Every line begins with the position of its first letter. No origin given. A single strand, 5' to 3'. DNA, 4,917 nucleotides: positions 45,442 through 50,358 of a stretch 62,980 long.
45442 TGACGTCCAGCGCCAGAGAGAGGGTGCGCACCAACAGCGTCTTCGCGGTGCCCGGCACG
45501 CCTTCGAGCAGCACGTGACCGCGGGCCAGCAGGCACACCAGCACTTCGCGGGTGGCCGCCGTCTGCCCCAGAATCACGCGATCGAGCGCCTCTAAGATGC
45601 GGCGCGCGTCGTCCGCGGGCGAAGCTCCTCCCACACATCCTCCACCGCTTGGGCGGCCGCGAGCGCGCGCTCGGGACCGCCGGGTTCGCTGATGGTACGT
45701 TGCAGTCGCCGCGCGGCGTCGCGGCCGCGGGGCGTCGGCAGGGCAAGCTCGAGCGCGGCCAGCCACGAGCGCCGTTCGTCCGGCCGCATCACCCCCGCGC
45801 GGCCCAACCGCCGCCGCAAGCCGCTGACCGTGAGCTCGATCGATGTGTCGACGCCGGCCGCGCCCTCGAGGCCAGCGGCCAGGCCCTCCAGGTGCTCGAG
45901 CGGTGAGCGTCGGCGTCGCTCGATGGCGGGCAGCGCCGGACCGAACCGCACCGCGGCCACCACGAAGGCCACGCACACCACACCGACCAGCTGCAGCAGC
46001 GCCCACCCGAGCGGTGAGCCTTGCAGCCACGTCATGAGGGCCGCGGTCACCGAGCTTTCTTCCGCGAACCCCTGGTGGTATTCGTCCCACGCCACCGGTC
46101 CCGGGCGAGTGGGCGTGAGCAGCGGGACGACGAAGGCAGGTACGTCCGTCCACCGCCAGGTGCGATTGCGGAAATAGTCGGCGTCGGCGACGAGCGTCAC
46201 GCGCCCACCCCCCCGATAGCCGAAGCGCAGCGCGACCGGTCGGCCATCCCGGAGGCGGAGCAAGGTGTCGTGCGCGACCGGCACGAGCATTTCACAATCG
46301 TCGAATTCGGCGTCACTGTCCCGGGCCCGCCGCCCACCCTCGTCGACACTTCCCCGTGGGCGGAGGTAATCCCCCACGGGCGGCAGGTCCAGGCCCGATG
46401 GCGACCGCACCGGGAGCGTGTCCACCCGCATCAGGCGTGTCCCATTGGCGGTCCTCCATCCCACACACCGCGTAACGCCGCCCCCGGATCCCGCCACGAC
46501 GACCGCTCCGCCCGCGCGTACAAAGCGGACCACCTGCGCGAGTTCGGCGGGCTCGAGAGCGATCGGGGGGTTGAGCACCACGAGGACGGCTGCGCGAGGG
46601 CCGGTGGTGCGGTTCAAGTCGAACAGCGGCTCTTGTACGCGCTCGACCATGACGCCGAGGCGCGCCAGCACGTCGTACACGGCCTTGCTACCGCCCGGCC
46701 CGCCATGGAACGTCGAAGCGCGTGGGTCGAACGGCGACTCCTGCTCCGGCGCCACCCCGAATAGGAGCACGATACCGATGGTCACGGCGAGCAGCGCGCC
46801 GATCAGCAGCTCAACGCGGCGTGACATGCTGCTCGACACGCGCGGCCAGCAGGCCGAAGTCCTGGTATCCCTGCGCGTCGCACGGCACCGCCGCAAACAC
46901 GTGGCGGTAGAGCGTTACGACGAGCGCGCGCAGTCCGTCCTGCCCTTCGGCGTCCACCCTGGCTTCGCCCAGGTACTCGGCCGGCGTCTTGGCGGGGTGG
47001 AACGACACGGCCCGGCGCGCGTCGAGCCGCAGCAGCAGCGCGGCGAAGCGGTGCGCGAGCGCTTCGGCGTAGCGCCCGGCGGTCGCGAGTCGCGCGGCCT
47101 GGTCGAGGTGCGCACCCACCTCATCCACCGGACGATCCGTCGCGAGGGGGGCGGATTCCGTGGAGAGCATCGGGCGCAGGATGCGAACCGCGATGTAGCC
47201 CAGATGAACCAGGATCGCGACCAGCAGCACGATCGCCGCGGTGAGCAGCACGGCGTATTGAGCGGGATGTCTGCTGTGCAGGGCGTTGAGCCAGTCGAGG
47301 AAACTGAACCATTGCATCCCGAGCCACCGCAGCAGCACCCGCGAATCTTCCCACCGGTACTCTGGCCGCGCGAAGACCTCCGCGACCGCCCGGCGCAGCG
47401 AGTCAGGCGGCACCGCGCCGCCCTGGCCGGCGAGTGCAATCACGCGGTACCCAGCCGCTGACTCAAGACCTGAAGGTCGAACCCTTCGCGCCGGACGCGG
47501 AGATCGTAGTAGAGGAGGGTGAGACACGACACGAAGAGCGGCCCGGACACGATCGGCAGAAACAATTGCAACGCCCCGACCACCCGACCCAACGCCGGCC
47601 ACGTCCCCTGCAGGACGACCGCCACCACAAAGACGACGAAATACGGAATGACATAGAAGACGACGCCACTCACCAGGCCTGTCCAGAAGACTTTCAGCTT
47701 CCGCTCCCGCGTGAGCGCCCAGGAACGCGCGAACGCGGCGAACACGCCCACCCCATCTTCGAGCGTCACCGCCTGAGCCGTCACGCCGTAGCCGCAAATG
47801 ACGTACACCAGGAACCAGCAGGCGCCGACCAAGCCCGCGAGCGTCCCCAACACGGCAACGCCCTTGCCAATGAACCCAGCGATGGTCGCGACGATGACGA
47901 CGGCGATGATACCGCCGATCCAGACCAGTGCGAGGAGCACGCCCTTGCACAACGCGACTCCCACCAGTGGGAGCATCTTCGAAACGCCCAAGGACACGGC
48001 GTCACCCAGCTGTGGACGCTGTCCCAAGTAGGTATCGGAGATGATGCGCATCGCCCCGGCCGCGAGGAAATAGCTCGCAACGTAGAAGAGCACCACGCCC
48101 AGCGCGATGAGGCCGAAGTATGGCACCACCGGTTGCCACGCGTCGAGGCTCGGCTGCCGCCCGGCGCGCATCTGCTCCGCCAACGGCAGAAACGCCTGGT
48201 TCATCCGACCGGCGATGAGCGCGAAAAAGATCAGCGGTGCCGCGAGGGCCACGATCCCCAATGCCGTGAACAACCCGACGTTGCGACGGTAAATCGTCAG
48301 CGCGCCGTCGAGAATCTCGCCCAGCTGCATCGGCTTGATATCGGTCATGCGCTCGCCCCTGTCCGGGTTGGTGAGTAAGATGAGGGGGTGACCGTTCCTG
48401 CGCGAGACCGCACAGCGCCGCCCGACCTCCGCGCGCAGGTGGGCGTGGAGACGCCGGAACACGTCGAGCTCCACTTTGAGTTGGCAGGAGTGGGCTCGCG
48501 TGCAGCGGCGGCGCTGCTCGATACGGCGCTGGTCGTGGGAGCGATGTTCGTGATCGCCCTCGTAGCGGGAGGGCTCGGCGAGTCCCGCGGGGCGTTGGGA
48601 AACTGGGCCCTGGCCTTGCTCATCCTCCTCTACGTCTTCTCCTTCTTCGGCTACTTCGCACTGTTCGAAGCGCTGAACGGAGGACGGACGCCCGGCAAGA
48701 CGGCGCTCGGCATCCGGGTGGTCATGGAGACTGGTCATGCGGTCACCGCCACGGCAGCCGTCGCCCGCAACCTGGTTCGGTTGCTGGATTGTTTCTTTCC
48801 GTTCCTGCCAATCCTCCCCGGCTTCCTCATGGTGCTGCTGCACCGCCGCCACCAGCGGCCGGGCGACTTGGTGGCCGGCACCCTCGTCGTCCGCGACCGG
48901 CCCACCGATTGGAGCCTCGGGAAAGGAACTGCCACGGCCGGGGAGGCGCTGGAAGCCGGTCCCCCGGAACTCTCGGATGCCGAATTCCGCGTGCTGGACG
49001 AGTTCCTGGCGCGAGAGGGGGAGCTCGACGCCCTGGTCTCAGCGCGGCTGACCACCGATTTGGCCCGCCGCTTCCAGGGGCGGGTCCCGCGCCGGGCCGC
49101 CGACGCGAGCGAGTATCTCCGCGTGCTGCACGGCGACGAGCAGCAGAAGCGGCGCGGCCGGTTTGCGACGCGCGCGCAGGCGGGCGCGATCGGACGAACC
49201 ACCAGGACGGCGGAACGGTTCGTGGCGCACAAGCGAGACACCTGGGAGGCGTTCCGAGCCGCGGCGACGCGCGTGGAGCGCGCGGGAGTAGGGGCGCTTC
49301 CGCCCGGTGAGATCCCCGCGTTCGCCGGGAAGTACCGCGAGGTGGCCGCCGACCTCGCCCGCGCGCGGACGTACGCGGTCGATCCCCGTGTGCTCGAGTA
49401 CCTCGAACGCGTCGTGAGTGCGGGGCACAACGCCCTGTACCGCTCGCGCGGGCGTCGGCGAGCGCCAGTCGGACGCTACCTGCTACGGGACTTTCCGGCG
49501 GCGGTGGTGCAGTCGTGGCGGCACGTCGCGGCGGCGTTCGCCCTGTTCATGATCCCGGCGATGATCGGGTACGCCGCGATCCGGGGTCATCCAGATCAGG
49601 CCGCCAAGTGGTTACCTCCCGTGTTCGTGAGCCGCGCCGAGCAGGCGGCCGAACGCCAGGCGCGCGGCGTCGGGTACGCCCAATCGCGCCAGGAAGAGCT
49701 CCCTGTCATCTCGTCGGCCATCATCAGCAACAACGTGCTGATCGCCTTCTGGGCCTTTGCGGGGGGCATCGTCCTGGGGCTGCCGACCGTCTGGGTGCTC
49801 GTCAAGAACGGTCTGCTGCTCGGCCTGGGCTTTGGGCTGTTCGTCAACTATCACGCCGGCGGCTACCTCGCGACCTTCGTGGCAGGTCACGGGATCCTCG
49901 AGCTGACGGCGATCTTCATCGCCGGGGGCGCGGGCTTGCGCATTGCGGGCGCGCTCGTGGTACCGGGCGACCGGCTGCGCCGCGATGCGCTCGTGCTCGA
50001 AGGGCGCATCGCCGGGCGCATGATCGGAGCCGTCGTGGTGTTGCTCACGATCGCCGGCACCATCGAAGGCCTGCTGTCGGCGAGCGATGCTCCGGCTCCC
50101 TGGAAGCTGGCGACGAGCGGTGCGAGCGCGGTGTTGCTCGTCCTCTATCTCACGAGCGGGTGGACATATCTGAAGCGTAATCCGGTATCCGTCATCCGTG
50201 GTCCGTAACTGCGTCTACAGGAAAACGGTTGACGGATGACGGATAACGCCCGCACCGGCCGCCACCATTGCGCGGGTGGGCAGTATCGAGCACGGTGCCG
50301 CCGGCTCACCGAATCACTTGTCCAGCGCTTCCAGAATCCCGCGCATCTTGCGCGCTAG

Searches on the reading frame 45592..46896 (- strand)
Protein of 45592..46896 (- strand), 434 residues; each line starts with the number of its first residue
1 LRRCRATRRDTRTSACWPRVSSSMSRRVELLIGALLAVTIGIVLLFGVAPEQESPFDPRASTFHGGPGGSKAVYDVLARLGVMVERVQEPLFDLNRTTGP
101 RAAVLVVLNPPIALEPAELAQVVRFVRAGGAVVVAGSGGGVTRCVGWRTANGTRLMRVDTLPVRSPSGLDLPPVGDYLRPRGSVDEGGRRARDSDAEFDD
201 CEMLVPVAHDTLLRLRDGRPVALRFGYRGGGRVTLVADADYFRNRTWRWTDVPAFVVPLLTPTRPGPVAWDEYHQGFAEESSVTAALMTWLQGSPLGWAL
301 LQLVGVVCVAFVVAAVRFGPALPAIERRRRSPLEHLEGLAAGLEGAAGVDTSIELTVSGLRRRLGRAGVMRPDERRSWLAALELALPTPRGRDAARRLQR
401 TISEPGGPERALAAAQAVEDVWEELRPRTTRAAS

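Call 68: search_protein_families(library=pfam, proteins=[window:45592-46896:-], max_evalue=0.0001)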
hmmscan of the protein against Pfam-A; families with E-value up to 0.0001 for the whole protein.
window:45592-46896:- (434 aa): 1 family
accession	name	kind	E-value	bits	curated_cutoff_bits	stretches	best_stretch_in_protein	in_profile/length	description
PF14258.12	DUF4350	-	3.3e-16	60.5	30.4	1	66-245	5-166/181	Domain of unknown function (DUF4350)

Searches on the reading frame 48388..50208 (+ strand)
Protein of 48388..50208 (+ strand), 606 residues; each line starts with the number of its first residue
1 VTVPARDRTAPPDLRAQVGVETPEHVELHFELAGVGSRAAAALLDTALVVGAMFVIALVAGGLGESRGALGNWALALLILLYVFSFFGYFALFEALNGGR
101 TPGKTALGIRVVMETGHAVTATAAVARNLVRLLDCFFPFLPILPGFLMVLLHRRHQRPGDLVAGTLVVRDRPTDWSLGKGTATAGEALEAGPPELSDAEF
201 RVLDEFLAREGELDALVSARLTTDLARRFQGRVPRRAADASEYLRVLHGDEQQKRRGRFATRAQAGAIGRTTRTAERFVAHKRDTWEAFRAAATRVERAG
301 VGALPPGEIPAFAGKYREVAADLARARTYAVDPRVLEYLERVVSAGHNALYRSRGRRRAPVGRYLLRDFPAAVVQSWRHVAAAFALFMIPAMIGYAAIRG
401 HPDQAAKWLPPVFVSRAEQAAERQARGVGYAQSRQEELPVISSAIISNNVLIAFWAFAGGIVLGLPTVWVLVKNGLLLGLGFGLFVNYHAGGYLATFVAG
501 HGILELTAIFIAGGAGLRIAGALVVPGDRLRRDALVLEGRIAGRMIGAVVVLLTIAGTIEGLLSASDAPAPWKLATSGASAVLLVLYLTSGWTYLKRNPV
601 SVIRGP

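Call 68: search_protein_families(library=pfam, proteins=[window:48388-50208:+], max_evalue=0.0001)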
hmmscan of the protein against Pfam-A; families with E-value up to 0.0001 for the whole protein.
window:48388-50208:+ (606 aa): 2 families
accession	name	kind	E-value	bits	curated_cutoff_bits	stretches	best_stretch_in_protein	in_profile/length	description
PF01944.22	SpoIIM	-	2e-29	103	26.9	1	383-564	1-162/163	Stage II sporulation protein M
PF06271.18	RDD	-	1e-21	78.1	24.1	1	32-164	1-137/137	RDD family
